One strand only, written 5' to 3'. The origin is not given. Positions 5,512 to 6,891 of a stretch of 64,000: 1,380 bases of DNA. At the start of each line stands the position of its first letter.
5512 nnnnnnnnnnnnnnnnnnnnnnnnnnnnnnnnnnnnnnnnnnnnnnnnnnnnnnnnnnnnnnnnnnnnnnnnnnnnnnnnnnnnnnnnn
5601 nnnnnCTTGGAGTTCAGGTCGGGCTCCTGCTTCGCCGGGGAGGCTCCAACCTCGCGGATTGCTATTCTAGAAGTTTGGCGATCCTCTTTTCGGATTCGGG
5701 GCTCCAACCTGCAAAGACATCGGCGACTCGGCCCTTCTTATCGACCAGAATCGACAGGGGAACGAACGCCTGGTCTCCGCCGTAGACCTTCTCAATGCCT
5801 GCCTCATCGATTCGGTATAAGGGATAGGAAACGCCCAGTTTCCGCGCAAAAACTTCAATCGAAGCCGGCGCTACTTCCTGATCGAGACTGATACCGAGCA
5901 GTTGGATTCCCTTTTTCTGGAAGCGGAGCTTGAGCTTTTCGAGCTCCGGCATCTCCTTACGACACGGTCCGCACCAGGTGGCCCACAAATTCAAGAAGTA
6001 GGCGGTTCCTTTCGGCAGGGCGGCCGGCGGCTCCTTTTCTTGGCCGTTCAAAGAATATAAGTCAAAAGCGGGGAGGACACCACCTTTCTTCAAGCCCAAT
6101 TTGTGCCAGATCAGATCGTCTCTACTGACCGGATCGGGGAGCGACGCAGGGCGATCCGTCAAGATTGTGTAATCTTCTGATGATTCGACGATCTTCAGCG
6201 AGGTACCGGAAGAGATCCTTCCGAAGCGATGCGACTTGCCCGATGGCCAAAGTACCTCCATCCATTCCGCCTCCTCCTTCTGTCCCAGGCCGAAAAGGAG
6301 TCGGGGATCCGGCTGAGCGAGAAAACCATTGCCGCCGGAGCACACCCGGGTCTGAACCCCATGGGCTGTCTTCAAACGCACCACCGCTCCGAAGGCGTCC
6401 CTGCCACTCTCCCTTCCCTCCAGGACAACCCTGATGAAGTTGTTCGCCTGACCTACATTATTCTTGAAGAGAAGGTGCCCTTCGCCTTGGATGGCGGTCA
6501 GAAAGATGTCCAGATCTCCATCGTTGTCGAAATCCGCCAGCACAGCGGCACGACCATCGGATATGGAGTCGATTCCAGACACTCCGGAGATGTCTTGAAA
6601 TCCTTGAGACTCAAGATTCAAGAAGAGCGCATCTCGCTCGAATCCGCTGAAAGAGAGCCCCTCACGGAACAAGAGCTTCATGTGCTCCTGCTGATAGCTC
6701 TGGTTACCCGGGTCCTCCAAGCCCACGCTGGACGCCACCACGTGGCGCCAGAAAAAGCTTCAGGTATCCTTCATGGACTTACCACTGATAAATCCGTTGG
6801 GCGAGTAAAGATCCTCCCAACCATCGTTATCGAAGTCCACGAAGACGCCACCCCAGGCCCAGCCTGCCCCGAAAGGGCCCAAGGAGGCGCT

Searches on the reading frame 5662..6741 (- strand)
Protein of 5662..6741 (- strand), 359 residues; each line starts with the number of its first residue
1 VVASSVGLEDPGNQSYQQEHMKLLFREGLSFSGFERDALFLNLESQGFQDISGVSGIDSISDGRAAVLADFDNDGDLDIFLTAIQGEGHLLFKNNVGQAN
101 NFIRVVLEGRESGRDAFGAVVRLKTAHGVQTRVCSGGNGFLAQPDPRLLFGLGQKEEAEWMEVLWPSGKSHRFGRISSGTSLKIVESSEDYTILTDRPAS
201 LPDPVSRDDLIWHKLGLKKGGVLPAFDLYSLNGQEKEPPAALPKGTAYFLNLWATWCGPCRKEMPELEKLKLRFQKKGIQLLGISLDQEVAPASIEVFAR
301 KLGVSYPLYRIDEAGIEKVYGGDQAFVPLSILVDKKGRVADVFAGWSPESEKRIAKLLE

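Call 90: search_protein_families(library=pfam, proteins=[window:5662-6741:-])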
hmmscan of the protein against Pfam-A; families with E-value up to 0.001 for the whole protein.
window:5662-6741:- (359 aa): 6 families
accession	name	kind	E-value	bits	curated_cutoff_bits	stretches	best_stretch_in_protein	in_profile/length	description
PF07593.17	UnbV_ASPIC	-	4e-15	55.9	23.4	1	116-182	1-67/68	ASPIC and UnbV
PF00578.27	AhpC-TSA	-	1.6e-14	54.3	26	1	223-340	5-122/124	AhpC/TSA family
PF08534.16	Redoxin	-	2.6e-13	50.4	26.6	1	220-355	3-145/148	Redoxin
PF13905.12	Thioredoxin_8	-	7.7e-07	29.8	27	1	248-339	4-94/94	Thioredoxin-like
PF00085.26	Thioredoxin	-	2.5e-05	24.6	23.5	1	249-289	22-61/103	Thioredoxin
PF13517.12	FG-GAP_3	-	3.4e-05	24.8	26.9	1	35-80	16-60/61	FG-GAP-like repeat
